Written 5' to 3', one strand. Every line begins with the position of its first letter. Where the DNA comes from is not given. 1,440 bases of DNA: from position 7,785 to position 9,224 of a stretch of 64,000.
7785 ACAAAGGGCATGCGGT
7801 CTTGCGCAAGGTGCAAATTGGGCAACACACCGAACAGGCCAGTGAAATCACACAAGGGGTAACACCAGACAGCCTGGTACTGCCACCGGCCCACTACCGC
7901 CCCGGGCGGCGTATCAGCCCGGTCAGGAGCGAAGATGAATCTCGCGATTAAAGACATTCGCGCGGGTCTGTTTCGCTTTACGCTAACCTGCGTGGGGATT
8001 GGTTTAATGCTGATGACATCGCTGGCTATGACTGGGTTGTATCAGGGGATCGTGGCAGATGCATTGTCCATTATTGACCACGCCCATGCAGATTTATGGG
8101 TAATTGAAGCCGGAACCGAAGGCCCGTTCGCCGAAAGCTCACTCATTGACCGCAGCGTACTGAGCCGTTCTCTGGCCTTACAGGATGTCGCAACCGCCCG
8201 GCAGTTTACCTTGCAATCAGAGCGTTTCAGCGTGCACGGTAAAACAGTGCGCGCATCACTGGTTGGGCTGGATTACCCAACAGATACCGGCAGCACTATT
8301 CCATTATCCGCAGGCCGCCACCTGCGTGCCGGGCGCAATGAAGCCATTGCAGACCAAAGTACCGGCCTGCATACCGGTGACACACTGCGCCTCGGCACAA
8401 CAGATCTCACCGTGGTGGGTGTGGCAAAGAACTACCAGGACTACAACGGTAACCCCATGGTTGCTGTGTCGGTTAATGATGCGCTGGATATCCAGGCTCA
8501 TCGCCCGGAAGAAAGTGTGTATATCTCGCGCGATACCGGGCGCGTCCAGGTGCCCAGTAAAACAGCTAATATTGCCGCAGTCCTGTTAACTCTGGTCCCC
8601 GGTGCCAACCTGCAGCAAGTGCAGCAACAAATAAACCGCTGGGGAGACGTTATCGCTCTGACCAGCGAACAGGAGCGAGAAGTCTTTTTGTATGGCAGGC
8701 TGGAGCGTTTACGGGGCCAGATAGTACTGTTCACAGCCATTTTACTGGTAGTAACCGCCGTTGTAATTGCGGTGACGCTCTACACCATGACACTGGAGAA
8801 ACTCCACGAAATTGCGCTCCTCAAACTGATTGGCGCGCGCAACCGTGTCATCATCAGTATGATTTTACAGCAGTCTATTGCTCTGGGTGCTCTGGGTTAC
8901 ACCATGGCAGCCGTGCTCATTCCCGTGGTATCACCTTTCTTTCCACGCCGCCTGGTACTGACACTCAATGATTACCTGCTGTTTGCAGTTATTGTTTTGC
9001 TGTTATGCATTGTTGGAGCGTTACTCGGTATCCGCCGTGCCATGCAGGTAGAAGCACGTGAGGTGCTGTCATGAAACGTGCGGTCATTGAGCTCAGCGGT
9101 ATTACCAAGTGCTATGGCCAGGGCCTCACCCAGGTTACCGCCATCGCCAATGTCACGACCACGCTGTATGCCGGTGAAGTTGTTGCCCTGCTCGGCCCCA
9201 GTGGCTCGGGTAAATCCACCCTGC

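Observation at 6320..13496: Secreted Pro/Gln-rich protein as first gene of a DevBCA-like tripartite ABC efflux operon, convergent with a two-component system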

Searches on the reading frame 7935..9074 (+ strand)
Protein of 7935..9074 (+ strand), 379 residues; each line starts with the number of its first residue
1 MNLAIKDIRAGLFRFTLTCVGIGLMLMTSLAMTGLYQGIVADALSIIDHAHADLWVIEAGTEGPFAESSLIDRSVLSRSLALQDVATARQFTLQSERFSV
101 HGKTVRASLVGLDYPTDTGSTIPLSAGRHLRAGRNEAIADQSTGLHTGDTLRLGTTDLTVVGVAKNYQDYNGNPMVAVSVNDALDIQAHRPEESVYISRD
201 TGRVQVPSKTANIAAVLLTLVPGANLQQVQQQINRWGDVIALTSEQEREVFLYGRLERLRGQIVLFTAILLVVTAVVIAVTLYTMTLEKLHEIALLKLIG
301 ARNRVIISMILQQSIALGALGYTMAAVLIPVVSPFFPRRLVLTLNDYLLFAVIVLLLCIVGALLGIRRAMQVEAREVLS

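Call 3: search_protein_families(library=pfam, proteins=[window:7935-9074:+], max_evalue=0.01)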
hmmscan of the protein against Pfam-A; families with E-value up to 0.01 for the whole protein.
window:7935-9074:+ (379 aa): 2 families
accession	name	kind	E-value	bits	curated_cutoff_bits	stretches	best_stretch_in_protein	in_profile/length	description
PF12704.14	MacB_PCD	-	6.7e-14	53.1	27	1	16-235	2-206/207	MacB-like periplasmic core domain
PF02687.27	FtsX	-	5.9e-09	36.5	25.5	1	265-372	2-118/120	FtsX-like permease C-terminal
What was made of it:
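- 7935..9074 (+): Type VII ABC (MacB/FtsX-type) permease, 379 aa. It overlaps the MFP gene by 17 nt. Pfam MacB_PCD + FtsX (call 3).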

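Call 4: search_protein_families(library=ncbifam, proteins=[window:7935-9074:+], max_evalue=0.01)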
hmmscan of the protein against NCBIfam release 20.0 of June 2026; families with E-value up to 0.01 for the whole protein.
window:7935-9074:+ (379 aa): 5 families
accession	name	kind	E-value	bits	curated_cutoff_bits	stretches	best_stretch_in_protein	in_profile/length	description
TIGR02212.1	lolCE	equivalog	5.3e-07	28.9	362.45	1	174-328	180-334/411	lipoprotein-releasing ABC transporter permease subunit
TIGR01185.1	devC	equivalog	9.7e-07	28.1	290.35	1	210-367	204-369/380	ABC transporter permease DevC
TIGR03434.1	ADOP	subfamily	3.5e-05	22.1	622.3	1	148-375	164-393/803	ADOP family duplicated permease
NF038347.1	FtsX_Gpos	exception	0.00054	19.4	225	1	225-341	133-249/296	permease-like cell division protein FtsX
NF008076.0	PRK10814.1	exception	0.0014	17.7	473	1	243-329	249-333/399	lipoprotein-releasing ABC transporter permease subunit LolC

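Call 11: find_homologous_proteins(query=window:7935-9071:+, max_evalue=1e-10)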
Query window:7935-9071:+ (379 aa): 344 proteins with E <= 1e-10 among 8000 candidates; the best 120 are listed.
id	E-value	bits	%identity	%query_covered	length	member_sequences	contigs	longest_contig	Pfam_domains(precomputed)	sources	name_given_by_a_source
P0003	2.2e-230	782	98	100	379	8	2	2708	PF02687.28,PF12704.15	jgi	jgi:putative ABC transport system permease protein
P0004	2.0e-161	555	68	100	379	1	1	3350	PF02687.28,PF12704.15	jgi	-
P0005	9.9e-161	553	68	100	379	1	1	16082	PF02687.28,PF12704.15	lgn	-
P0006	1.2e-160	552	68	100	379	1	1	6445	PF02687.28,PF12704.15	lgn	-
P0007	2.5e-160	551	68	100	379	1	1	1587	PF02687.28,PF12704.15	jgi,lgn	-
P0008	3.2e-160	551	68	100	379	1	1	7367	PF02687.28,PF12704.15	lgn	-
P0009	5.8e-160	550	68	100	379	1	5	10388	PF02687.28,PF12704.15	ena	-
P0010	3.7e-159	548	68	100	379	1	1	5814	PF02687.28,PF12704.15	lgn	-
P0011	5.5e-149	514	64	100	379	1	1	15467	PF02687.28,PF12704.15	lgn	-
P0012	2.2e-146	506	63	100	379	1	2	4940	PF02687.28,PF12704.15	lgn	-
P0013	1.1e-145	503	63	100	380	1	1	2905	PF02687.28,PF12704.15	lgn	-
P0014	1.6e-144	499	63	100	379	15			PF02687.28,PF12704.15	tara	tara:strand:- start:478 stop:1617 length:1140 start_codon:yes stop_codon:yes gene_type:complete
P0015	1.5e-143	496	63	100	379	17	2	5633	PF02687.28,PF12704.15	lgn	-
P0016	8.6e-141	487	61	100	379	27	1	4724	PF02687.28,PF12704.15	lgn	-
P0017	1.4e-140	486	62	100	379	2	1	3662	PF02687.28,PF12704.15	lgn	-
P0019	4.6e-138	478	59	100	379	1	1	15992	PF02687.28,PF12704.15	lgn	-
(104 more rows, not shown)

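Call 12: find_encoding_contigs(protein=P0005, flank=8000, max_places=3)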
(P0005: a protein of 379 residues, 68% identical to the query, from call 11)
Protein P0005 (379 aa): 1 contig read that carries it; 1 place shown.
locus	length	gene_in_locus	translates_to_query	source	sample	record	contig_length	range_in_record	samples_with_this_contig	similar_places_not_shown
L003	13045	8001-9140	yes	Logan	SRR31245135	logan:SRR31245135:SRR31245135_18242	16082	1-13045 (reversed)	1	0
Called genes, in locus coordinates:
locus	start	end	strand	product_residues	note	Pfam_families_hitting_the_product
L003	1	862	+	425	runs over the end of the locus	PF00083:Sugar_tr, PF07690:MFS_1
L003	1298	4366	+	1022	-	PF02743:dCache_1, PF08448:PAS_4 (faint), PF22588:dCache_1_like (faint), PF08447:PAS_3, PF00512:HisKA, PF02518:HATPase_c, PF00072:Response_reg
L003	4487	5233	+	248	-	PF00072:Response_reg, PF00486:Trans_reg_C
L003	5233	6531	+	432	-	PF00672:HAMP, PF26769:HAMP_PhoQ (faint), PF00512:HisKA (weak), PF02518:HATPase_c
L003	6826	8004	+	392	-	PF26077:BSH_Fcp1 (faint), PF25917:BSH_RND (weak)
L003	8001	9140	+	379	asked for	PF12704:MacB_PCD, PF02687:FtsX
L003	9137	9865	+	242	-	PF00005:ABC_tran, PF02463:SMC_N (weak), PF13304:AAA_21 (weak)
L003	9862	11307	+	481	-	PF02321:OEP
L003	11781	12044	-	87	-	PF05488:PAAR_motif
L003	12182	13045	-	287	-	?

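Call 13: find_encoding_contigs(protein=P0011, flank=8000, max_places=3)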
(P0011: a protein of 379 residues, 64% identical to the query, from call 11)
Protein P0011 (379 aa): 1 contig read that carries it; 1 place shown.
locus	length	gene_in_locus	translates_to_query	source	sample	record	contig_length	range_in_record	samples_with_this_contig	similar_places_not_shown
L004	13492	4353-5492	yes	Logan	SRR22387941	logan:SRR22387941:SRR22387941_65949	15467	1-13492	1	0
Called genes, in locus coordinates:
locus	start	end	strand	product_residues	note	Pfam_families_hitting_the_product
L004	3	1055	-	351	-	?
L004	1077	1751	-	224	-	PF00072:Response_reg, PF00486:Trans_reg_C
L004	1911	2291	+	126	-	PF00839:Cys_rich_FGFR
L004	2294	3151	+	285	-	PF04116:FA_hydroxylase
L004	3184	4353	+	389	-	PF25917:BSH_RND (weak), PF25973:BSH_CzcB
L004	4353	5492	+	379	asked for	PF12704:MacB_PCD, PF02687:FtsX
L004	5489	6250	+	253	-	PF00005:ABC_tran, PF02463:SMC_N (faint), PF13304:AAA_21 (faint)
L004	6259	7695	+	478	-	PF02321:OEP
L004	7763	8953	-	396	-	PF12242:Eno-Rase_NADH_b, PF12241:Enoyl_reductase, PF07055:Eno-Rase_FAD_bd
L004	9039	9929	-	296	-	-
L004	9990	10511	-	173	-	-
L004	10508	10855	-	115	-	-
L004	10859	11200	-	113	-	PF12279:DUF3619 (weak)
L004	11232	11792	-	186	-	PF08281:Sigma70_r4_2, PF04545:Sigma70_r4 (weak)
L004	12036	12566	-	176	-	-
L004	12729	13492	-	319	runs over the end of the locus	PF00135:COesterase, PF20434:BD-FAE, PF07859:Abhydrolase_3, PF00326:Peptidase_S9 (weak)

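Call 14: find_encoding_contigs(protein=P0019, flank=8000, max_places=3)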
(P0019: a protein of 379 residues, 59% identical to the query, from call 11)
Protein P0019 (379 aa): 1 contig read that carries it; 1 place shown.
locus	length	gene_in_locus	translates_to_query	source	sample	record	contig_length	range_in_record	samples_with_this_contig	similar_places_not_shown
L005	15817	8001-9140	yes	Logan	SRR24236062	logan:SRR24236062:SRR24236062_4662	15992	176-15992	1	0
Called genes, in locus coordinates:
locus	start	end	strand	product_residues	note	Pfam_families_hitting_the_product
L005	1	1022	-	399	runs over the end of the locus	?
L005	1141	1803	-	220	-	PF00857:Isochorismatase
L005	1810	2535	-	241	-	PF00440:TetR_N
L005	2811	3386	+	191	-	PF05708:Peptidase_C92 (faint), PF04970:LRAT (faint), PF00877:NLPC_P60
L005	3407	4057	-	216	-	PF00034:Cytochrom_C (faint), PF13442:Cytochrome_CBB3 (faint)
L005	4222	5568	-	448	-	PF00672:HAMP, PF00512:HisKA, PF02518:HATPase_c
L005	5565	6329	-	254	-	PF00072:Response_reg, PF00486:Trans_reg_C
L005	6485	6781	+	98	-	PF00036:EF-hand_1 (faint), PF13405:EF-hand_6 (faint), PF13499:EF-hand_7 (faint)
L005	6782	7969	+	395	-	PF25917:BSH_RND (faint)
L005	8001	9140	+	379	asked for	PF12704:MacB_PCD, PF02687:FtsX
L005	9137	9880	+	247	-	PF00005:ABC_tran, PF13304:AAA_21 (faint), PF02463:SMC_N (weak)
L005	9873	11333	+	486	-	PF02321:OEP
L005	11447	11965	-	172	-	PF10604:Polyketide_cyc2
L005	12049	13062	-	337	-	-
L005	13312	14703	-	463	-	PF07394:DUF1501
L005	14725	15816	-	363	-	?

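Call 17: find_related_loci(query=A1, collection=genome_contigs, flank=8000)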
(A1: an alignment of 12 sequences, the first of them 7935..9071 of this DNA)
Query A1 (379 aa) in genome_contigs; peptide patterns used: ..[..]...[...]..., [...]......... (x = any residue, [..] = any of these).
382 stretches matched a pattern; 370 encode a relative of the query (tblastn E <= 1e-3); the best 80 are kept; 80 distinct loci.
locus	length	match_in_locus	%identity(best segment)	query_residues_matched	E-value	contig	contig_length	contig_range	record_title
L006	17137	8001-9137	97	1-379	0e+0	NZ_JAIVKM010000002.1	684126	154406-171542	Mangrovibacter yixingensis strain SaN21-3 SaN21-3_ctg002, whole genome shotgun sequence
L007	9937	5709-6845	60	1-379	1e-145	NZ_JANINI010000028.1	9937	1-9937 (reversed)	Methyloversatilis sp. XJ19-49 Scaffold28, whole genome shotgun sequence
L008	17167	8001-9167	46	1-379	2e-105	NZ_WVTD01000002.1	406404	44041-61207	Novosphingobium silvae strain FGD1 NODE_2_length_406404_cov_34.230151, whole genome shotgun sequence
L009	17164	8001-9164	45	1-379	6e-104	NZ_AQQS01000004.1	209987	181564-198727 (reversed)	Aurantimonas sp. 22II-16-19i contig4, whole genome shotgun sequence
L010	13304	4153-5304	45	1-379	3e-103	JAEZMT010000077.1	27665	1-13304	MAG: Proteobacteria bacterium isolate OH_CFB_124 k127_753293, whole genome shotgun sequence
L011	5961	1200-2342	47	1-379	5e-103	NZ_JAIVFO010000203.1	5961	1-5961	Xanthobacter autotrophicus strain AM5 AM5_NODE_203_length_5961_cov_19.0293, whole genome shotgun sequence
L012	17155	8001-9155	45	1-379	2e-102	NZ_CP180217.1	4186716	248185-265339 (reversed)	Rhizobium cremeum strain S302 chromosome, complete genome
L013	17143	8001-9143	46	1-379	1e-102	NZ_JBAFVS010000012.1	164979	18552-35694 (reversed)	Xanthobacter autotrophicus ATCC 700552 strain T102 Contig012, whole genome shotgun sequence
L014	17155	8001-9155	46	1-378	2e-102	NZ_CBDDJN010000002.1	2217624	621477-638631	MAG: Reyranella sp. isolate 580361a6-c49d-4e22-a59f-4d14db310f9d contig_2, whole genome shotgun sequence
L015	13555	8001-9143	45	1-379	6e-102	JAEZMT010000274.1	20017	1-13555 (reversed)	MAG: Proteobacteria bacterium isolate OH_CFB_124 k127_1889103, whole genome shotgun sequence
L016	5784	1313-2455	45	1-379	6e-102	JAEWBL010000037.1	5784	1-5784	MAG: Proteobacteria bacterium isolate OH_PBB_249 k127_929464, whole genome shotgun sequence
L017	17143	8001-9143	46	1-379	1e-101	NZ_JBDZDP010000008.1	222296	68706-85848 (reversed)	Xanthobacter sp. KR7-65 contig8, whole genome shotgun sequence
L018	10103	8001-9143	45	1-379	1e-101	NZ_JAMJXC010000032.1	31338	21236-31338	Xanthobacter aminoxidans strain ATCC BAA-299 NODE_32_length_31338_cov_408.606998, whole genome shotgun sequence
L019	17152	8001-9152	45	1-379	4e-99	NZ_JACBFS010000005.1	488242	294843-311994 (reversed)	Xanthobacter sp. NM-25 NODE_5_length_488242_cov_12.258893, whole genome shotgun sequence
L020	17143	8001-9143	45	1-379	3e-101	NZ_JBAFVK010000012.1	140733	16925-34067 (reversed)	Xanthobacter autotrophicus strain 7C Contig012, whole genome shotgun sequence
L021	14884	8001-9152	45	1-379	4e-101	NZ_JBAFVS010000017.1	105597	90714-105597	Xanthobacter autotrophicus ATCC 700552 strain T102 Contig017, whole genome shotgun sequence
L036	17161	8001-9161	45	1-379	8e-99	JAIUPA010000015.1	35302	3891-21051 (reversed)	MAG: Proteobacteria bacterium isolate RHIZO2 megahit-bin.15~k141_141902, whole genome shotgun sequence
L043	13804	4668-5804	46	1-379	1e-97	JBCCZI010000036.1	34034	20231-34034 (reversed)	MAG: Pseudomonadota bacterium isolate P01_F01_bin.31 k141_2762085_length_34034_cov_41.8227, whole genome shotgun sequenc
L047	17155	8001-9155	46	1-379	9e-96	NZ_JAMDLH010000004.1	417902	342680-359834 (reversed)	Pleomorphomonas sp. NRK KF1 NODE_4_length_417902_cov_364.032829, whole genome shotgun sequence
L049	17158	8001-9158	42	1-379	6e-97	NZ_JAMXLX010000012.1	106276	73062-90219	Ciceribacter sichuanensis strain S101 spades_K_17_127_12, whole genome shotgun sequence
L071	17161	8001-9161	43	1-379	8e-94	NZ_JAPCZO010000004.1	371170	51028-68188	Rhizobium acaciae strain 1AS11 AS11_New2022_good_assembly_contig_4, whole genome shotgun sequence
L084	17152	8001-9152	44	1-379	8e-93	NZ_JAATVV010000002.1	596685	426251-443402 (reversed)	Martelella sp. HB161492 scaffold2, whole genome shotgun sequence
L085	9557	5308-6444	43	1-379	3e-92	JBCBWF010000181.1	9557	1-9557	MAG: Pseudomonadota bacterium isolate J06648_13 k141_383720_length_9557_cov_13.0000, whole genome shotgun sequence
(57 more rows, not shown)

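Call 35: search_solved_structures(query=window:7935-9071:+, max_evalue=0.001)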
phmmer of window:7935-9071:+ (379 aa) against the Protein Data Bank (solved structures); distinct sequences matched with E-value up to 0.001: 1.
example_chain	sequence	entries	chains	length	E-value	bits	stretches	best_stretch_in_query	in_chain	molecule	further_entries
7w78_B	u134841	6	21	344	4.1e-09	39.4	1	2-179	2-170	Putative ABC transport system integral membrane protein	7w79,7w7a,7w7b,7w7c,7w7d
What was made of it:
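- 7935..9074 (+): The closest solved structure is HrtB, 7w78, at E = 4e-9 (call 35).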

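Call 43: search_protein_families(library=pfam, proteins=[L071:6408-6701:+, L084:6587-6835:+, L004:1911-2291:+, L005:6485-6781:+, L007:4156-4488:+, L085:3708-4025:+, L004:2294-3151:+, L043:3100-3459:+, L012:6434-6709:+], max_evalue=0.01)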
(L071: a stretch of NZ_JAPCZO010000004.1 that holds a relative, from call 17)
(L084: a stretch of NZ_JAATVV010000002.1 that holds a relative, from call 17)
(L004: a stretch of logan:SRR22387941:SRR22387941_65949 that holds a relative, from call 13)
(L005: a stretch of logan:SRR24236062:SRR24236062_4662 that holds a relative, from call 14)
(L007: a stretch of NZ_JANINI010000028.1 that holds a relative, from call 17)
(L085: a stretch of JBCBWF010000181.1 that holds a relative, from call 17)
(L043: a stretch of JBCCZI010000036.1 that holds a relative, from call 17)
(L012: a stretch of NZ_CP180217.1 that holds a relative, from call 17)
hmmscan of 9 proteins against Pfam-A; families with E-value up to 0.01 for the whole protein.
L071:6408-6701:+ (97 aa): 1 family
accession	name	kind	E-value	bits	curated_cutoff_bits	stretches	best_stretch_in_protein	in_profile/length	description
PF00839.22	Cys_rich_FGFR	-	3.7e-07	30.5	22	1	50-83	24-57/58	Cysteine rich repeat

L084:6587-6835:+ (82 aa): 1 family
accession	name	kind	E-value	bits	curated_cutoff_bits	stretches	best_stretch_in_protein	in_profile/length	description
PF00839.22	Cys_rich_FGFR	-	0.00037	20.9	22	1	28-58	24-54/58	Cysteine rich repeat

L004:1911-2291:+ (126 aa): 1 family
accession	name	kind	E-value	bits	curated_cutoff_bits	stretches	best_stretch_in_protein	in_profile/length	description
PF00839.22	Cys_rich_FGFR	-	1.5e-11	44.6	22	2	36-68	23-55/58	Cysteine rich repeat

L005:6485-6781:+ (98 aa): 4 families
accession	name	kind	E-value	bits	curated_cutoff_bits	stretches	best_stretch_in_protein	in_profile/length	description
PF13405.12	EF-hand_6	-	3.4e-08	32.9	25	1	40-65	1-26/30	EF-hand domain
PF13499.12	EF-hand_7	-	2.1e-06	28.4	30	0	39-60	2-23/67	EF-hand domain pair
PF00036.39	EF-hand_1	-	4.2e-06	26.4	25.4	1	41-65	2-26/29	EF hand domain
PF13202.12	EF-hand_5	-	5.4e-05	22.9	25.9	1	41-60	1-20/25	EF hand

L007:4156-4488:+ (110 aa): 4 families
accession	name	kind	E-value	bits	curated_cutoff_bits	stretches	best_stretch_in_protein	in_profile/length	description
PF13405.12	EF-hand_6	-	2.1e-07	30.5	25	0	51-75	1-25/30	EF-hand domain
PF00036.39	EF-hand_1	-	1.8e-06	27.5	25.4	1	51-76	1-26/29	EF hand domain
PF13499.12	EF-hand_7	-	6.3e-06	26.9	30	0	48-71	38-61/67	EF-hand domain pair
PF13202.12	EF-hand_5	-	0.00027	20.7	25.9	1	52-71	1-20/25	EF hand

L085:3708-4025:+ (105 aa): 5 families
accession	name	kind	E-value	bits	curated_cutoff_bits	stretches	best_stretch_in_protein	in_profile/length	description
PF13202.12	EF-hand_5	-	2.3e-10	39.9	25.9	2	79-99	4-24/25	EF hand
PF00036.39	EF-hand_1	-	1.6e-07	30.8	25.4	0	79-100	5-26/29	EF hand domain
PF13405.12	EF-hand_6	-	1.2e-06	28.1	25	0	79-99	5-25/30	EF-hand domain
PF13499.12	EF-hand_7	-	0.00021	22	30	0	78-99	6-28/67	EF-hand domain pair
PF22775.2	GA_3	-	0.0059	17.5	27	0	23-61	16-52/100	GA-like domain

L004:2294-3151:+ (285 aa): 1 family
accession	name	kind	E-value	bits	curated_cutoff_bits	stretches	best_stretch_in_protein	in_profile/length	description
PF04116.19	FA_hydroxylase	-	5.2e-28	98.5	31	1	93-227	1-132/132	Fatty acid hydroxylase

L043:3100-3459:+ (119 aa): 4 families
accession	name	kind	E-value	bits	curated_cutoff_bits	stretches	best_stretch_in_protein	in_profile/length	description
PF13202.12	EF-hand_5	-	4.4e-06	26.3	25.9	0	50-69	5-24/25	EF hand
PF00036.39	EF-hand_1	-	7.2e-06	25.6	25.4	0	50-69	6-25/29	EF hand domain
PF13405.12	EF-hand_6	-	1.7e-05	24.6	25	0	93-111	5-23/30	EF-hand domain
PF13499.12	EF-hand_7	-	0.00015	22.5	30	0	92-111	6-25/67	EF-hand domain pair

L012:6434-6709:+ (91 aa): 1 family
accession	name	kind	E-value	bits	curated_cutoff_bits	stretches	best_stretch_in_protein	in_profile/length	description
PF00839.22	Cys_rich_FGFR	-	1e-07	32.3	22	1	43-73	23-53/58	Cysteine rich repeat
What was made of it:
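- The small secreted proteins are confirmed as PF00839 and EF-hand families (call 43).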

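Call 66: search_protein_families(library=pfam, proteins=[L036:3463-3993:-, L049:3419-3991:-, L047:3177-3701:-, L021:2901-3467:-], max_evalue=1)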
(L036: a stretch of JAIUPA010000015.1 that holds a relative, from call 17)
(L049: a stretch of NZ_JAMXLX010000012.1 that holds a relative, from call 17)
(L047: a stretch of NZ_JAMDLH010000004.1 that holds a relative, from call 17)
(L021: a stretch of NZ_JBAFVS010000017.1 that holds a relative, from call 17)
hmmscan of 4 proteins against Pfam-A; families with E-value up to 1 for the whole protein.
L036:3463-3993:- (176 aa): 4 families
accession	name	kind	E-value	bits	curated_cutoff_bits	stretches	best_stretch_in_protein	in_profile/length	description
PF07813.17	LTXXQ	-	1.6e-05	26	24.3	1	79-166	7-94/100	LTXXQ motif family protein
PF09375.15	Peptidase_M75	-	0.032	14.2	23.5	1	137-169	3-35/288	Imelysin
PF11101.13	DUF2884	-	0.07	13.2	30.6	1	69-109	25-65/228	Protein of unknown function (DUF2884)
PF12081.13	GldM_1st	-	0.12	12.8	25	1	96-160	53-121/194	GldM N-terminal domain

L049:3419-3991:- (190 aa): 1 family
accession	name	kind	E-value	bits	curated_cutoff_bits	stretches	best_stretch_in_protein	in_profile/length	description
PF07813.17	LTXXQ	-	0.022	15.9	24.3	1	97-180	11-94/100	LTXXQ motif family protein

L047:3177-3701:- (174 aa): 1 family
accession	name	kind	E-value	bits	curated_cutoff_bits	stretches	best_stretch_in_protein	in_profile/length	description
PF07813.17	LTXXQ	-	0.013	16.7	24.3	1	79-164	9-94/100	LTXXQ motif family protein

L021:2901-3467:- (188 aa): 3 families
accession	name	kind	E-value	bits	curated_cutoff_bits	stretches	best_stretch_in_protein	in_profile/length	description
PF11101.13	DUF2884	-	0.058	13.5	30.6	1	72-111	25-64/228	Protein of unknown function (DUF2884)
PF07813.17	LTXXQ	-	0.13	13.4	24.3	1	85-169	10-92/100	LTXXQ motif family protein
PF12631.12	MnmE_helical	-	0.13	12.8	40.1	1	136-168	3-33/211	MnmE helical domain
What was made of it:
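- On CpxP/Spy/ZraP (LTXXQ): The family does occur in related loci (call 66).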
